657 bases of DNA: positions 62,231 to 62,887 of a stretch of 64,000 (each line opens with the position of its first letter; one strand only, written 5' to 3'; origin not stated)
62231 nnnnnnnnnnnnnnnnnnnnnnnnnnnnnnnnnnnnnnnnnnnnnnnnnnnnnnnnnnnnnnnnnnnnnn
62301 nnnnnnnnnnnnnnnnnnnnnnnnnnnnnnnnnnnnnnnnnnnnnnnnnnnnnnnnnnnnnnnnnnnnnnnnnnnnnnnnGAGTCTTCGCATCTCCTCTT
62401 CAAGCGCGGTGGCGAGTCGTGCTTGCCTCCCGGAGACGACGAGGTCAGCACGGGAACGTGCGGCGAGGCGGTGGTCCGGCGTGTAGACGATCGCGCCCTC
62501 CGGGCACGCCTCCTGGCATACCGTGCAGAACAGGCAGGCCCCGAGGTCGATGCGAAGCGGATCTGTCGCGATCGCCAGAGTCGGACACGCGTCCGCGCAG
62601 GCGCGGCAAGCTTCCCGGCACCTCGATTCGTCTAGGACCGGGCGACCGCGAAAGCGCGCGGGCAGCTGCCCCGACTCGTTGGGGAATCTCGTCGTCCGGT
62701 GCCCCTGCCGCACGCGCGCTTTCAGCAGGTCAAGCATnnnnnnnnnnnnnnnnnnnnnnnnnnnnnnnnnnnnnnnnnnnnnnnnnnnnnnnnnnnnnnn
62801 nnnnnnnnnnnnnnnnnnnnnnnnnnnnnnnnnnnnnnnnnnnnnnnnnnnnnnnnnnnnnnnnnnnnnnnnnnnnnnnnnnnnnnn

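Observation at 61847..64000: Ehr-type (hydrogenase-like but probably Ni-free) energy-converting module with fused ferredoxin-small subunit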

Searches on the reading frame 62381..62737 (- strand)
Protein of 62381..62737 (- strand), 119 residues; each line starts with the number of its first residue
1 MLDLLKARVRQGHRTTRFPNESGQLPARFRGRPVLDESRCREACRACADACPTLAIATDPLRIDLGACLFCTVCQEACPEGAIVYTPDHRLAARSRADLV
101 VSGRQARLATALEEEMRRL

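Call 67: search_solved_structures(query=window:62381-62737:-, max_evalue=0.001, show_alignments=3)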
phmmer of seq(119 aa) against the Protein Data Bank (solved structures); distinct sequences matched with E-value up to 0.001: 49.
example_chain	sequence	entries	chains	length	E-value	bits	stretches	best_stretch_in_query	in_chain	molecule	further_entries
7awt_I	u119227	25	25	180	4.1e-13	53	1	14-102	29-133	NADH-quinone oxidoreductase subunit I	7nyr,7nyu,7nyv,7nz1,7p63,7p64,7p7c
7z0s_F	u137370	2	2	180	4.6e-13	52.8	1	3-105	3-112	Formate hydrogenlyase subunit 6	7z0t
9sfi_O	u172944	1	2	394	1e-12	51.7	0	40-84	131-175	Ferredoxin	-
7p7k_I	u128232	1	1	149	4.7e-12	49.6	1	18-102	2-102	NADH-quinone oxidoreductase subunit I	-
7b0n_I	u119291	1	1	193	6.8e-12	49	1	15-105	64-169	Subunit NUIM of protein NADH:Ubiquinone Oxidoreductase (Complex I)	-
6gcs_I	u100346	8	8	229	1e-11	48.4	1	14-104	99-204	TYKY SUBUNIT (NUIM) | Subunit NUIM of NADH:Ubiquinone Oxidoreductase (Complex I)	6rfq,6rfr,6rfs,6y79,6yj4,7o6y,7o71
8qby_I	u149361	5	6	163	1.2e-11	48.2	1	15-109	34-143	NADH-quinone oxidoreductase subunit I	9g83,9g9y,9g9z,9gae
7p61_I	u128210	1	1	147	2.2e-11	47.4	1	19-102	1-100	NADH-quinone oxidoreductase subunit I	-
7p69_I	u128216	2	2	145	9.3e-11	45.4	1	24-102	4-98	NADH-quinone oxidoreductase subunit I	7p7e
9f5x_G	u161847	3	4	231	1e-10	45.2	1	15-102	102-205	NADH:ubiquinone oxidoreductase subunit 8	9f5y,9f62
2fug_9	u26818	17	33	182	1.4e-10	44.9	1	62-108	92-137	NADH-quinone oxidoreductase chain 9 | NADH-QUINONE OXIDOREDUCTASE SUBUNIT 9 | NADH-quinone oxidoreductase subunit I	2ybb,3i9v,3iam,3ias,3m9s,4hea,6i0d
7p62_I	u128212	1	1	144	1.7e-10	44.5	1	25-102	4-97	NADH-quinone oxidoreductase subunit I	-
9iho_I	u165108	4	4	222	2.4e-10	44.1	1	15-105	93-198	NUIM (TYKY) subunit of mitochondrial NADH:ubiquinone oxidoreductase (Complex I)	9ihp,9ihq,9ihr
7zm7_I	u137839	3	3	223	5.6e-10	42.9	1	15-102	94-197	Oxidoreductase-like protein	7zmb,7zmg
7ar7_I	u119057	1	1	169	8.3e-10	42.3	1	15-101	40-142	NADH dehydrogenase [ubiquinone] iron-sulfur protein 8-A, mitochondrial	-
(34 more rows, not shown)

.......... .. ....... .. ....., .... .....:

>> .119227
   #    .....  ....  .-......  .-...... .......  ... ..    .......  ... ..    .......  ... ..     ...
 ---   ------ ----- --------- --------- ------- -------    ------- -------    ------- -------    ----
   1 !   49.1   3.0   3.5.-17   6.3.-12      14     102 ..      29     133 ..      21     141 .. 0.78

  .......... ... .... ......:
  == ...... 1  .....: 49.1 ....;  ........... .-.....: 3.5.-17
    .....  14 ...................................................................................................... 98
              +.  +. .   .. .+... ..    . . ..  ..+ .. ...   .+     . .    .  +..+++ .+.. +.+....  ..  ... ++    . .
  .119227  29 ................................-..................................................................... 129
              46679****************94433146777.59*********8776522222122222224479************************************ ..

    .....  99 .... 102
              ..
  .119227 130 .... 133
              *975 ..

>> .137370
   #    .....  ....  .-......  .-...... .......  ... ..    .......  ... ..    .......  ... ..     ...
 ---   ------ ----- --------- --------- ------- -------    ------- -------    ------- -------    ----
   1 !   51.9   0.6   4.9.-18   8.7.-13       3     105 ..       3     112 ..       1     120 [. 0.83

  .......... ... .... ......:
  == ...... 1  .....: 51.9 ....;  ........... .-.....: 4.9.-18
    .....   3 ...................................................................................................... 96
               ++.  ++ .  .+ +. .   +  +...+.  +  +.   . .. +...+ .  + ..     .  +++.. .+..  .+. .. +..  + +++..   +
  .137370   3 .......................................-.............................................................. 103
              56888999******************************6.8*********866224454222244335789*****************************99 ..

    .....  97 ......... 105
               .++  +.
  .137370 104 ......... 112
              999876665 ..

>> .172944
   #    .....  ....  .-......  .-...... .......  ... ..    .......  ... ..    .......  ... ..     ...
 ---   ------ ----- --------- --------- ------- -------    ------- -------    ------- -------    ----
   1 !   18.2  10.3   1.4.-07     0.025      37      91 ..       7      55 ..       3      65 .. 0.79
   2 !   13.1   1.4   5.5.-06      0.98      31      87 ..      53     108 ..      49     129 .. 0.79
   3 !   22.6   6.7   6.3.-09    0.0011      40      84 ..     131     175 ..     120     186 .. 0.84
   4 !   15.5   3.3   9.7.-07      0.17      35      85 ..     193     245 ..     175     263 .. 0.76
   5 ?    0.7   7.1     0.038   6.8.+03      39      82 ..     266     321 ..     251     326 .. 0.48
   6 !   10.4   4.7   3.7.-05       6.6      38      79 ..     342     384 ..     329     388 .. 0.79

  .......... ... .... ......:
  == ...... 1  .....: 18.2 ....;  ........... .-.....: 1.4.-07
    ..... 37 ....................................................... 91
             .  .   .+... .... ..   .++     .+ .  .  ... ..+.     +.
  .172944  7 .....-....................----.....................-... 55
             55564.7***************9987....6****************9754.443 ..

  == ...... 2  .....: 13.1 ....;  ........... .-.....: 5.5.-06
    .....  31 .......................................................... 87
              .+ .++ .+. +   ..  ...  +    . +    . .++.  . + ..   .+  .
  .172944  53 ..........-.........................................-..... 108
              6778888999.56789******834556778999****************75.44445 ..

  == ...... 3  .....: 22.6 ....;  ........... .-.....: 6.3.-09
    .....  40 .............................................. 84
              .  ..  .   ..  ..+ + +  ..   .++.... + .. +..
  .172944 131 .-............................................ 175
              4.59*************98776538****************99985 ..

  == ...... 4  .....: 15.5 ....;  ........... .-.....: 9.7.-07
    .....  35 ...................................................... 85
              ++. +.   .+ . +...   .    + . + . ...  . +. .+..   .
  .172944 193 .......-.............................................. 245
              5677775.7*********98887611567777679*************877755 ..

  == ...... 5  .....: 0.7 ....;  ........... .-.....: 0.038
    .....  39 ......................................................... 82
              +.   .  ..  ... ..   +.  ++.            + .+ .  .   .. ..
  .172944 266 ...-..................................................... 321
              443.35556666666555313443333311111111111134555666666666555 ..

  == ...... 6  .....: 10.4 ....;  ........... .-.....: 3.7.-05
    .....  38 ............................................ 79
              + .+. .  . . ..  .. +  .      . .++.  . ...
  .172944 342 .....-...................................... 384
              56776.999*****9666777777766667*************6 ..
